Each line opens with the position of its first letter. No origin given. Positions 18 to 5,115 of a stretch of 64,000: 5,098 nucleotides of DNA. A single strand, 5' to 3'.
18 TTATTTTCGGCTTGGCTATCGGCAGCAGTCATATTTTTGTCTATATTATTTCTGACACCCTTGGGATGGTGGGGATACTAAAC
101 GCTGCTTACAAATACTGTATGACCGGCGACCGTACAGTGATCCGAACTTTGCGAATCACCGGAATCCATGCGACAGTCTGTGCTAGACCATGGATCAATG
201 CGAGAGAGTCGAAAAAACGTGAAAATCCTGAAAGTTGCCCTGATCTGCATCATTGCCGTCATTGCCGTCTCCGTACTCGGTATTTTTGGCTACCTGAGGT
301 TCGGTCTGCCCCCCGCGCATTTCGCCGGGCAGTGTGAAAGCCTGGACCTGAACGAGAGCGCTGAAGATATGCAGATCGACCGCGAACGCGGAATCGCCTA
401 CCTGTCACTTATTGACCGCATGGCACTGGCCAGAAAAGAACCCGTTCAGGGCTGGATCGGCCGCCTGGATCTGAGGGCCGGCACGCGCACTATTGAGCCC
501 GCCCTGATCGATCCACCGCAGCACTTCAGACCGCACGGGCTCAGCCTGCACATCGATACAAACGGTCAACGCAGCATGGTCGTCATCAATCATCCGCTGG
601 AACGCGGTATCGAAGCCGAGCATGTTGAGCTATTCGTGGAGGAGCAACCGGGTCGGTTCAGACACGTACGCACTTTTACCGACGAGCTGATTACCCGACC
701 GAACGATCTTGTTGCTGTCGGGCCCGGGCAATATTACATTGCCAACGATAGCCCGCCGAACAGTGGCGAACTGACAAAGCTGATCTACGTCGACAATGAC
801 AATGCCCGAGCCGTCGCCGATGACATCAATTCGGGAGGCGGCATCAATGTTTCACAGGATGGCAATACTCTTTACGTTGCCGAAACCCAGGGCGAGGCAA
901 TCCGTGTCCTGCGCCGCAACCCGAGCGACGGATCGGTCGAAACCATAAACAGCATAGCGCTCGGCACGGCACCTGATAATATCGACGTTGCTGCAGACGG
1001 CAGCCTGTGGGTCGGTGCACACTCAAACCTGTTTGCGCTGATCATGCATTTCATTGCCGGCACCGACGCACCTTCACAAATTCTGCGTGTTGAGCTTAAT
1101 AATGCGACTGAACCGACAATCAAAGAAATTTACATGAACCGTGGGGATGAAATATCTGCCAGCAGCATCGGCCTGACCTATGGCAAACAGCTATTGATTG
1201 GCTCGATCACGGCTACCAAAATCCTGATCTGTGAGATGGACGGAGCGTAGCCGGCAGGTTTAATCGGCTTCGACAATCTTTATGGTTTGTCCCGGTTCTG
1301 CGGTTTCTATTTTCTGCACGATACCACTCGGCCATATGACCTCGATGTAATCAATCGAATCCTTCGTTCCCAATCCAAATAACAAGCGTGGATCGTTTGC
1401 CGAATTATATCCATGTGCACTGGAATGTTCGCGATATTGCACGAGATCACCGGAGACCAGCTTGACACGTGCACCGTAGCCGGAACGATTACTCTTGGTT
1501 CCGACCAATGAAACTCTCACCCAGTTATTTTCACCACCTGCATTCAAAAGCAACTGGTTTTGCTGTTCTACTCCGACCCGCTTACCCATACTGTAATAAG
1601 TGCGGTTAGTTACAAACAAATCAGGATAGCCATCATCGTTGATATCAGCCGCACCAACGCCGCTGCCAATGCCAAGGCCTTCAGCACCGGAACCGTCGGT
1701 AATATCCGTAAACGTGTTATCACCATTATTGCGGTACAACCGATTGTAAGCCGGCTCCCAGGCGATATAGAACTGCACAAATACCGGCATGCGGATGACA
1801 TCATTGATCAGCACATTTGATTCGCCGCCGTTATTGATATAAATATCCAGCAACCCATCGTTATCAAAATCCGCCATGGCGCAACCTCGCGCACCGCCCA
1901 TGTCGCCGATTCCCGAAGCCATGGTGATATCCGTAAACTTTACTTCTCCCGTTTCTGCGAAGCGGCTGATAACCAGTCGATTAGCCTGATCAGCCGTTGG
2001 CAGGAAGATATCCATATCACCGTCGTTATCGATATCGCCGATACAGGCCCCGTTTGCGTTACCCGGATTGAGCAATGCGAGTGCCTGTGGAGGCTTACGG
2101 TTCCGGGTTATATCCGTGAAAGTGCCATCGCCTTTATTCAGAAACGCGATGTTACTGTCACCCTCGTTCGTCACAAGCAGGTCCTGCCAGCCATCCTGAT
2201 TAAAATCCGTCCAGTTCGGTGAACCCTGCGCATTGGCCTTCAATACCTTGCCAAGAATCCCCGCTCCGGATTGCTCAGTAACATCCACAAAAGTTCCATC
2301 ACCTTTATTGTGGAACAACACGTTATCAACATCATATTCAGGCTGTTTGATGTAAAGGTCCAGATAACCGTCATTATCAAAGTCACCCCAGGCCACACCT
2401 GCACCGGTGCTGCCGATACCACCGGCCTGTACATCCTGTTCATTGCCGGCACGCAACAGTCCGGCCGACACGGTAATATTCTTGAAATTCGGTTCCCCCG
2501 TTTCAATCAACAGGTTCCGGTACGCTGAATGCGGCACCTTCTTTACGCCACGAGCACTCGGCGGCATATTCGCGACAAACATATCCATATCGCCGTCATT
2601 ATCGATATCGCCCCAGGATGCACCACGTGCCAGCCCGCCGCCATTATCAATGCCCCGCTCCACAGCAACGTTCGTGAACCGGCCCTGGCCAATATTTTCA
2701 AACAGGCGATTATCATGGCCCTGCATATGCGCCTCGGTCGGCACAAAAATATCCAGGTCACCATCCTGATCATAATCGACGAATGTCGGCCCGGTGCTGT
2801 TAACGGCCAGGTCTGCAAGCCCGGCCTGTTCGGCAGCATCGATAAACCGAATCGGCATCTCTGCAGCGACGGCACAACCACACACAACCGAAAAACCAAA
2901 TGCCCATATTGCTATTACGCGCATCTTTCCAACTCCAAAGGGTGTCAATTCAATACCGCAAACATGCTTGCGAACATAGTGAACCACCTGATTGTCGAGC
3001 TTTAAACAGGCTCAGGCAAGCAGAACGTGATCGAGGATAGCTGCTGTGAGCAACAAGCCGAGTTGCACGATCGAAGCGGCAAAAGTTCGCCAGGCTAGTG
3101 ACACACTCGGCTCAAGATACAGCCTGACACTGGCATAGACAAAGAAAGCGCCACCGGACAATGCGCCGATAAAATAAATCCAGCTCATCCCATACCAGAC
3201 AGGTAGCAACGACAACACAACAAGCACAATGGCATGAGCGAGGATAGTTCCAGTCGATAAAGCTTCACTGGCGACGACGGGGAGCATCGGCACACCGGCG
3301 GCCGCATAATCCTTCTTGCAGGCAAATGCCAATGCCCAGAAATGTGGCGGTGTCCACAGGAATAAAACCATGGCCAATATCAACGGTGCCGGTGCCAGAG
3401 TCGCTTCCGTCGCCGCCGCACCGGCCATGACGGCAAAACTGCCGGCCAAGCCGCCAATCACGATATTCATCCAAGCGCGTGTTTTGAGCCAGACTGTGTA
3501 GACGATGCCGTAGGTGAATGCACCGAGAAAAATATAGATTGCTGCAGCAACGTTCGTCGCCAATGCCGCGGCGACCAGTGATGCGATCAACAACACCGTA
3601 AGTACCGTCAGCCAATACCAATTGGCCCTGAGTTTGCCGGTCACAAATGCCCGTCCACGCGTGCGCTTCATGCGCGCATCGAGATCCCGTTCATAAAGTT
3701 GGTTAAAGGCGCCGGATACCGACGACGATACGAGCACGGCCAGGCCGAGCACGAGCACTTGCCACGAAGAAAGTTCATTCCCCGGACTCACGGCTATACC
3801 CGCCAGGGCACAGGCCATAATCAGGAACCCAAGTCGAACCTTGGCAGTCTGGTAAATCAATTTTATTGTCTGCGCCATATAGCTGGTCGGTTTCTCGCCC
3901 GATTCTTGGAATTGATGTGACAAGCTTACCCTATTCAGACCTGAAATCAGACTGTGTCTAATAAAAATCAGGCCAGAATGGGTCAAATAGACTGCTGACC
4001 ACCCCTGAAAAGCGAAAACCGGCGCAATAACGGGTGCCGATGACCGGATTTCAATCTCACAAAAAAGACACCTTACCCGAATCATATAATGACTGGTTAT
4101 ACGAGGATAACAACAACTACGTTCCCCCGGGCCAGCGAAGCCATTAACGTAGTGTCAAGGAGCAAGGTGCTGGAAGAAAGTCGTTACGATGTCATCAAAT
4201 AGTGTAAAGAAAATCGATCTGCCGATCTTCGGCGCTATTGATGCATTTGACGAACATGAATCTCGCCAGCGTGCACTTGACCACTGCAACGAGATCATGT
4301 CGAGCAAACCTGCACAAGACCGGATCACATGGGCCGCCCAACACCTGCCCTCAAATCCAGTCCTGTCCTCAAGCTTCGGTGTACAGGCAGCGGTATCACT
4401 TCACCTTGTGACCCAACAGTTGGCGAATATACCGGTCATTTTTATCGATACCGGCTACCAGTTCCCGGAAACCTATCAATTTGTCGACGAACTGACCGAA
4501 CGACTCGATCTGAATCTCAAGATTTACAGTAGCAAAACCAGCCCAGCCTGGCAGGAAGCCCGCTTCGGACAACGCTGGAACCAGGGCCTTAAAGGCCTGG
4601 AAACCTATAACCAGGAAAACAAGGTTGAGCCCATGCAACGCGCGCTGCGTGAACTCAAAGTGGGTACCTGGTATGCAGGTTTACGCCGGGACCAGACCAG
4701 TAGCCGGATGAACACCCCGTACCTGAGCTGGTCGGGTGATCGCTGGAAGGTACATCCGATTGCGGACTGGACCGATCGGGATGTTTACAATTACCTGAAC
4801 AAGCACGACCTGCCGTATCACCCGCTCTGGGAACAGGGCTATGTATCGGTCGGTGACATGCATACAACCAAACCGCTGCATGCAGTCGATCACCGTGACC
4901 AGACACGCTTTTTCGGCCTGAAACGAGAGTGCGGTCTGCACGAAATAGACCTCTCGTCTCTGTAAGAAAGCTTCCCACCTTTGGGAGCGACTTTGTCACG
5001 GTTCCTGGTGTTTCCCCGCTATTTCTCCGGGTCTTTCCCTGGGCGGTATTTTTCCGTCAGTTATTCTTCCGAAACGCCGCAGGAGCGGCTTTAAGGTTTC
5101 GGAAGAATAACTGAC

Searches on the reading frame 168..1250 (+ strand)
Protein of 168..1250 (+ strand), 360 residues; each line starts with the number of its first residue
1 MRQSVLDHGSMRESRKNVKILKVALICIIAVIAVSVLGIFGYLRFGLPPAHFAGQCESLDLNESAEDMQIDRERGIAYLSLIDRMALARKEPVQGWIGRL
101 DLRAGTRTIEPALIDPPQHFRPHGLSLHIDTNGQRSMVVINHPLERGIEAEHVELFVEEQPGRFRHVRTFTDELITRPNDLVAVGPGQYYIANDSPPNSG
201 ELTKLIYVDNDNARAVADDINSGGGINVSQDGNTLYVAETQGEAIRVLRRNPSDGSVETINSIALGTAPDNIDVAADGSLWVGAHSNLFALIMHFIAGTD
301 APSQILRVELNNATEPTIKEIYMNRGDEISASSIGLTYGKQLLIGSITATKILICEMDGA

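Call 35: search_protein_families(library=pfam, proteins=[window:168-1250:+], max_evalue=0.001)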
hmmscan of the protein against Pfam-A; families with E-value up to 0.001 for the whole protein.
window:168-1250:+ (360 aa): 3 families
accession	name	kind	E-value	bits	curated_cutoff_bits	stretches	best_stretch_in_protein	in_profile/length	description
PF08450.18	SGL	-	4.6e-10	40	26.3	1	160-284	68-201/246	SMP-30/Gluconolactonase/LRE-like region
PF01731.26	Arylesterase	-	3.7e-07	30.7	21.3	1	179-249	1-82/86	Arylesterase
PF10282.15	Lactonase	-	2e-05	24.4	21.7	1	197-284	222-308/344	Lactonase, 7-bladed beta-propeller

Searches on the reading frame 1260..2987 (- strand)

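Call 35: search_protein_families(library=pfam, proteins=[window:1260-2987:-], max_evalue=0.001)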
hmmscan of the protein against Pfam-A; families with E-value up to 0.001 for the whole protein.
window:1260-2987:- (575 aa): 3 families
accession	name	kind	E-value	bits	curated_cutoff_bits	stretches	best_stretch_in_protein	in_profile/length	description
PF13517.12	FG-GAP_3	-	6.6e-48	161.6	26.9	5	261-328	1-60/61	FG-GAP-like repeat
PF01839.29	FG-GAP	-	1.9e-21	75.9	22.1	2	441-464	2-25/37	FG-GAP repeat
PF07593.17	UnbV_ASPIC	-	4.3e-19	68.6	23.4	1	503-569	1-67/68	ASPIC and UnbV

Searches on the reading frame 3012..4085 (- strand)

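Call 35: search_protein_families(library=pfam, proteins=[window:3012-4085:-], max_evalue=0.001)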
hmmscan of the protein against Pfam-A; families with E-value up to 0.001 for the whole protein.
window:3012-4085:- (357 aa): 1 family
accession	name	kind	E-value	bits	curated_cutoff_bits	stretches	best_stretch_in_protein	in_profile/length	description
PF01040.23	UbiA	-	1.7e-44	152.5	34.2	1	90-335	2-244/250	UbiA prenyltransferase family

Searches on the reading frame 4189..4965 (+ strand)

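Call 35: search_protein_families(library=pfam, proteins=[window:4189-4965:+], max_evalue=0.001)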
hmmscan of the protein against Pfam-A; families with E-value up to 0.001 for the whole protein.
window:4189-4965:+ (258 aa): 1 family
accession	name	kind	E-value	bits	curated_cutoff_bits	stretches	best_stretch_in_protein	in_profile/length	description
PF01507.26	PAPS_reduct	-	1.3e-56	191.8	22.5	1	56-229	1-175/175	Phosphoadenosine phosphosulfate reductase domain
